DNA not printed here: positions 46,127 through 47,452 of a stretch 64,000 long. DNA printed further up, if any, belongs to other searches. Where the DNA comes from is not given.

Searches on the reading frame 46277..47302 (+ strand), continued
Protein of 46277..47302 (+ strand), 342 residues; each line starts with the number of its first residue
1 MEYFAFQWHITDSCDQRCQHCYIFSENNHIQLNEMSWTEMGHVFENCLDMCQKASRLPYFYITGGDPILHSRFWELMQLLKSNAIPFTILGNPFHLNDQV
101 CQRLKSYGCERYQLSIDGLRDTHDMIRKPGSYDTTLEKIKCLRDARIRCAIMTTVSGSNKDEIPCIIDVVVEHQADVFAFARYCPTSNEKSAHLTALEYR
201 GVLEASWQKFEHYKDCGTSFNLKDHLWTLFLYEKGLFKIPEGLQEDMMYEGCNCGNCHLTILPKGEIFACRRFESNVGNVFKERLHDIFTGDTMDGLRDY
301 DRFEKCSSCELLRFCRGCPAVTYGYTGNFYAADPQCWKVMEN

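Call 48: search_protein_families(library=ncbifam, proteins=[P0121, P0122, P0124, P0125, P0128, P0129, P0130, P0132, P0138, P0194], max_evalue=1e-30)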
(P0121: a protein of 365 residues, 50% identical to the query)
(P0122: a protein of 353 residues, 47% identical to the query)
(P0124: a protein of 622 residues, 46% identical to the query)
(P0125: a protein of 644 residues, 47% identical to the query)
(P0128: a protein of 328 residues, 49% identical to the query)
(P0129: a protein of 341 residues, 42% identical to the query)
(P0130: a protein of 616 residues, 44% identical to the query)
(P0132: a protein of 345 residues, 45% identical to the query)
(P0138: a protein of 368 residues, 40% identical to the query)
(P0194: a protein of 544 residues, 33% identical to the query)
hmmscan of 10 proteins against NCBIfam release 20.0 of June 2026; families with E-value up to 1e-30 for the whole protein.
P0121 (365 aa): 2 families
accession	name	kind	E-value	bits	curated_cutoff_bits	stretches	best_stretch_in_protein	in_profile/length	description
TIGR04340.1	rSAM_ACGX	hypoth_equivalog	3e-142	473.9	400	1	3-355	2-340/341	radical SAM/SPASM domain protein, ACGX system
TIGR04082.1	rSAM_for_selen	equivalog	2e-48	165.4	350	1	4-329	199-506/516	thio(seleno)oxazole modification radical SAM maturase SbtM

P0122 (353 aa): 5 families
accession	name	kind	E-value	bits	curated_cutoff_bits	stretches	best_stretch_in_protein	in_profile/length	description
TIGR04340.1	rSAM_ACGX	hypoth_equivalog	8.5e-129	429.6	400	1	20-351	3-339/341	radical SAM/SPASM domain protein, ACGX system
TIGR04082.1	rSAM_for_selen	equivalog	1.2e-62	212.4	350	1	17-349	196-515/516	thio(seleno)oxazole modification radical SAM maturase SbtM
TIGR04545.1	rSAM_ahbD_hemeb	equivalog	5.4e-38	131.3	500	1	22-349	2-335/339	heme b synthase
TIGR04053.2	TIGR04053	equivalog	9.2e-37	127.1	395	0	17-223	5-211/366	TIGR04053 family radical SAM/SPASM domain-containing protein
TIGR04055.1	rSAM_NirJ2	equivalog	1.7e-32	113.3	500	1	22-349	2-322/326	putative heme d1 biosynthesis radical SAM protein NirJ2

P0124 (622 aa): 4 families
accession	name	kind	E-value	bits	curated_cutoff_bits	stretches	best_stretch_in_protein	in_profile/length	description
TIGR04340.1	rSAM_ACGX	hypoth_equivalog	6e-114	380.8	400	1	274-611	2-339/341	radical SAM/SPASM domain protein, ACGX system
TIGR04082.1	rSAM_for_selen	equivalog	3.6e-53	181.1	350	1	273-609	197-515/516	thio(seleno)oxazole modification radical SAM maturase SbtM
TIGR04545.1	rSAM_ahbD_hemeb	equivalog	9.5e-37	127.2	500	1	278-613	3-339/339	heme b synthase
TIGR04053.2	TIGR04053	equivalog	2.5e-31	109.2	395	0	274-463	7-195/366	TIGR04053 family radical SAM/SPASM domain-containing protein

P0125 (644 aa): 2 families
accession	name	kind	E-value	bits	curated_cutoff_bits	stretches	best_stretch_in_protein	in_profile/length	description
TIGR04340.1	rSAM_ACGX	hypoth_equivalog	4.5e-119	397.6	400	1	304-644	3-340/341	radical SAM/SPASM domain protein, ACGX system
TIGR04082.1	rSAM_for_selen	equivalog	1.1e-55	189.4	350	1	305-641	200-515/516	thio(seleno)oxazole modification radical SAM maturase SbtM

P0128 (328 aa): 4 families
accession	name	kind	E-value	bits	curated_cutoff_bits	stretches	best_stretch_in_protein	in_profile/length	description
TIGR04340.1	rSAM_ACGX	hypoth_equivalog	9.5e-116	386.7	400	1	2-328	4-341/341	radical SAM/SPASM domain protein, ACGX system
TIGR04082.1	rSAM_for_selen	equivalog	2.4e-46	158.6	350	1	3-324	201-515/516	thio(seleno)oxazole modification radical SAM maturase SbtM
TIGR04053.2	TIGR04053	equivalog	8.6e-34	117.4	395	0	4-193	11-208/366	TIGR04053 family radical SAM/SPASM domain-containing protein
TIGR04545.1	rSAM_ahbD_hemeb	equivalog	1.3e-32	113.6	500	1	5-324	4-335/339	heme b synthase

P0129 (341 aa): 2 families
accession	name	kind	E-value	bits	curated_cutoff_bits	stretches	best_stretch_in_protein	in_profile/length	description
TIGR04340.1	rSAM_ACGX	hypoth_equivalog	5.2e-119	397.4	400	1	5-339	2-339/341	radical SAM/SPASM domain protein, ACGX system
TIGR04082.1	rSAM_for_selen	equivalog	3.8e-64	217.3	350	1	6-337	199-515/516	thio(seleno)oxazole modification radical SAM maturase SbtM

P0130 (616 aa): 3 families
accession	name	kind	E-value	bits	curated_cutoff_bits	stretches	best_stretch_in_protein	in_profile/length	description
TIGR04340.1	rSAM_ACGX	hypoth_equivalog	7.8e-110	367.3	400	1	278-616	4-340/341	radical SAM/SPASM domain protein, ACGX system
TIGR04082.1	rSAM_for_selen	equivalog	5.3e-50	170.6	350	1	279-613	201-515/516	thio(seleno)oxazole modification radical SAM maturase SbtM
TIGR04545.1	rSAM_ahbD_hemeb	equivalog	5.5e-35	121.4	500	1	280-613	3-335/339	heme b synthase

P0132 (345 aa): 3 families
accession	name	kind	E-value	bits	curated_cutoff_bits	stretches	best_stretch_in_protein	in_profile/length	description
TIGR04340.1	rSAM_ACGX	hypoth_equivalog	4.5e-101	338.5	400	1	10-343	2-341/341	radical SAM/SPASM domain protein, ACGX system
TIGR04082.1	rSAM_for_selen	equivalog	8.6e-54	183.1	350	1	12-339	200-515/516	thio(seleno)oxazole modification radical SAM maturase SbtM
TIGR04053.2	TIGR04053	equivalog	4e-31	108.6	395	0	17-212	14-208/366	TIGR04053 family radical SAM/SPASM domain-containing protein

P0138 (368 aa): 4 families
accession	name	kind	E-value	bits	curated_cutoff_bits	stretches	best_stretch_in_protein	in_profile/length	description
TIGR04340.1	rSAM_ACGX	hypoth_equivalog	9.5e-101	337.4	400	1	20-361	2-340/341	radical SAM/SPASM domain protein, ACGX system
TIGR04082.1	rSAM_for_selen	equivalog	9.8e-54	182.9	350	1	20-358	198-515/516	thio(seleno)oxazole modification radical SAM maturase SbtM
TIGR04053.2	TIGR04053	equivalog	2.1e-37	129.2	395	1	21-359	8-363/366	TIGR04053 family radical SAM/SPASM domain-containing protein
TIGR04545.1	rSAM_ahbD_hemeb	equivalog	4.9e-35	121.5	500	1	23-359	2-336/339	heme b synthase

P0194 (544 aa): 9 families
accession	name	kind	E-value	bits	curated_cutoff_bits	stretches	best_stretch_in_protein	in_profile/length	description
TIGR04340.1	rSAM_ACGX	hypoth_equivalog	2.7e-90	303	400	1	198-538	1-338/341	radical SAM/SPASM domain protein, ACGX system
TIGR04082.1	rSAM_for_selen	equivalog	4.4e-60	203.9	350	1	197-537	196-515/516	thio(seleno)oxazole modification radical SAM maturase SbtM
TIGR04545.1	rSAM_ahbD_hemeb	equivalog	2.4e-50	171.9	500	1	203-538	3-336/339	heme b synthase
TIGR04055.1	rSAM_NirJ2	equivalog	7.8e-41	140.7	500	1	203-537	3-322/326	putative heme d1 biosynthesis radical SAM protein NirJ2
TIGR04053.2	TIGR04053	equivalog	1.6e-39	136.2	395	1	200-408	8-212/366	TIGR04053 family radical SAM/SPASM domain-containing protein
TIGR04051.1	rSAM_NirJ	equivalog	1.9e-38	132.3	515.45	1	204-541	6-350/354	heme d1 biosynthesis radical SAM protein NirJ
TIGR04347.1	pseudo_SAM_Halo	equivalog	9.9e-38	130.4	525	1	202-420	40-252/390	TIGR04347 family pseudo-SAM/SPASM protein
TIGR04546.1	rSAM_ahbC_deAc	equivalog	4.5e-37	127.8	650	1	202-540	41-386/390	12,18-didecarboxysiroheme deacetylase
TIGR04054.1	rSAM_NirJ1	equivalog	2.4e-34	118.6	650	1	201-538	37-381/387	putative heme d1 biosynthesis radical SAM protein NirJ1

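Call 49: find_encoding_contigs(protein=P0121, flank=3000, max_places=2)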
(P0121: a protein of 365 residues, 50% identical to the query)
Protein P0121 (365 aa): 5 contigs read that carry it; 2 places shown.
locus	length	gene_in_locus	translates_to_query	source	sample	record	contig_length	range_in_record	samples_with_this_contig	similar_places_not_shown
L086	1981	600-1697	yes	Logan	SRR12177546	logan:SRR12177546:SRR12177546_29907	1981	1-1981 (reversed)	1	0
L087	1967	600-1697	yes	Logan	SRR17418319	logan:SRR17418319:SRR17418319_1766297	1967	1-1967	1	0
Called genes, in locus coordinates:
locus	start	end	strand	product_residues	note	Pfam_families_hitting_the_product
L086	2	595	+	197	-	?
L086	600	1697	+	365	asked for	PF04055:Radical_SAM, PF13186:SPASM (weak)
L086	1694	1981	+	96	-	?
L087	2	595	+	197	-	?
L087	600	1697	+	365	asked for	PF04055:Radical_SAM, PF13186:SPASM (weak)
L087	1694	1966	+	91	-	?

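Call 50: find_encoding_contigs(protein=P0129, flank=3000, max_places=2)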
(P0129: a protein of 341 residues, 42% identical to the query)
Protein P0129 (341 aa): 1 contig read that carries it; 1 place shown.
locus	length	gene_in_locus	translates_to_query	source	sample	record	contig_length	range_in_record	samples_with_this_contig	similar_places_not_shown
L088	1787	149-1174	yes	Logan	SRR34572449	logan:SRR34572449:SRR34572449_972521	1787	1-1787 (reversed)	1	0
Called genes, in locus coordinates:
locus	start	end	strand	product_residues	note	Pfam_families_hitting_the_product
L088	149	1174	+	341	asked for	PF04055:Radical_SAM, PF13186:SPASM (weak)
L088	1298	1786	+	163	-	?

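Call 60: search_protein_families(library=pfam, proteins=[P0124, P0125, P0130, P0131, P0161, P0165, P0175, P0224, P0194, P0189], max_evalue=0.001)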
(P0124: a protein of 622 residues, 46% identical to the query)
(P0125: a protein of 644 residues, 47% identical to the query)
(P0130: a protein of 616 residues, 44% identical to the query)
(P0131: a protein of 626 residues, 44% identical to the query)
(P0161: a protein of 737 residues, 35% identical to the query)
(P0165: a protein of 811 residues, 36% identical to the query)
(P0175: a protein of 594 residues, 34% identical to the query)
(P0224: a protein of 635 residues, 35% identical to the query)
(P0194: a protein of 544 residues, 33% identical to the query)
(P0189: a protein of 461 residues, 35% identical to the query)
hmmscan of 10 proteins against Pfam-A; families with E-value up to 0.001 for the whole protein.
P0124 (622 aa): 2 families
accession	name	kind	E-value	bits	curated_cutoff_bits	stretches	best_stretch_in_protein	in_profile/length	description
PF04055.27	Radical_SAM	-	4.3e-18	66.5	29.5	1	281-439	3-164/166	Radical SAM superfamily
PF13186.11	SPASM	-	0.00072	20.2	21.5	1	528-583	4-67/67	Iron-sulfur cluster-binding domain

P0125 (644 aa): 2 families
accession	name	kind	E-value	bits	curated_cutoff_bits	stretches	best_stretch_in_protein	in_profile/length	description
PF04055.27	Radical_SAM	-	3.7e-20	73.2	29.5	1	310-469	3-165/166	Radical SAM superfamily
PF13186.11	SPASM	-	2.4e-06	28.2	21.5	1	558-615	1-67/67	Iron-sulfur cluster-binding domain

P0130 (616 aa): 2 families
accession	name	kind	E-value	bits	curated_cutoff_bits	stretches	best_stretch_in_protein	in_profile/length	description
PF04055.27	Radical_SAM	-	4.9e-18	66.3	29.5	1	283-427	3-150/166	Radical SAM superfamily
PF13186.11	SPASM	-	0.00092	19.9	21.5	1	534-587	6-67/67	Iron-sulfur cluster-binding domain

P0131 (626 aa): 2 families
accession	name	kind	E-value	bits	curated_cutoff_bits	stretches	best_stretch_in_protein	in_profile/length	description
PF04055.27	Radical_SAM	-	9e-17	62.2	29.5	1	289-447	3-164/166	Radical SAM superfamily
PF13186.11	SPASM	-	9e-06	26.3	21.5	1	544-594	9-67/67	Iron-sulfur cluster-binding domain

P0161 (737 aa): 3 families
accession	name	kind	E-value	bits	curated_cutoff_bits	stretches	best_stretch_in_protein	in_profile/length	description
PF04055.27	Radical_SAM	-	5.2e-29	102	29.5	1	397-561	3-165/166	Radical SAM superfamily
PF13186.11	SPASM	-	7.8e-10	39.3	21.5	1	647-714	1-66/67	Iron-sulfur cluster-binding domain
PF13353.11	Fer4_12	-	2.7e-08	34.6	22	1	9-97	9-96/137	4Fe-4S single cluster domain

P0165 (811 aa): 2 families
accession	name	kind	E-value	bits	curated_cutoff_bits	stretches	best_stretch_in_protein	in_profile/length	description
PF04055.27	Radical_SAM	-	5.5e-19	69.4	29.5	1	474-635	3-165/166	Radical SAM superfamily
PF13186.11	SPASM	-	1.1e-09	38.8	21.5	1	723-780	3-67/67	Iron-sulfur cluster-binding domain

P0175 (594 aa): 2 families
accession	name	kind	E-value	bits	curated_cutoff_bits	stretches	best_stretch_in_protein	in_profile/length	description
PF04055.27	Radical_SAM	-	2.9e-16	60.5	29.5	1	260-421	3-165/166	Radical SAM superfamily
PF13186.11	SPASM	-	5.5e-09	36.6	21.5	1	507-566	1-67/67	Iron-sulfur cluster-binding domain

P0224 (635 aa): 6 families
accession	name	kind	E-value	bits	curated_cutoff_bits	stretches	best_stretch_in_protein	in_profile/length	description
PF04055.27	Radical_SAM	-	6.3e-22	78.9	29.5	1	299-458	3-165/166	Radical SAM superfamily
PF13649.12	Methyltransf_25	-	4.1e-08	34.2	27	1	47-136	1-84/97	Methyltransferase domain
PF13847.12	Methyltransf_31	-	1.8e-07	31.4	27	1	43-184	3-128/145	Methyltransferase domain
PF08242.18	Methyltransf_12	-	1.9e-06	29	30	1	48-129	1-78/98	Methyltransferase domain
PF13489.12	Methyltransf_23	-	4.3e-06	27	27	1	29-96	9-61/164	Methyltransferase domain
PF08241.18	Methyltransf_11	-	6.4e-06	27.2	21.2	1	48-128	1-72/95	Methyltransferase domain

P0194 (544 aa): 2 families
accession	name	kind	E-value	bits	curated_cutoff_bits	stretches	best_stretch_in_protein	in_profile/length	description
PF04055.27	Radical_SAM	-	5.4e-25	88.9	29.5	1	206-367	3-166/166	Radical SAM superfamily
PF13186.11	SPASM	-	0.00086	20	21.5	1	454-510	1-66/67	Iron-sulfur cluster-binding domain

P0189 (461 aa): 2 families
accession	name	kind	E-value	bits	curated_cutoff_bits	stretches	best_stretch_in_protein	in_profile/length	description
PF04055.27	Radical_SAM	-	1.2e-22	81.3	29.5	1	120-286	3-166/166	Radical SAM superfamily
PF13186.11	SPASM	-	4.8e-06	27.2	21.5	1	373-432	1-67/67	Iron-sulfur cluster-binding domain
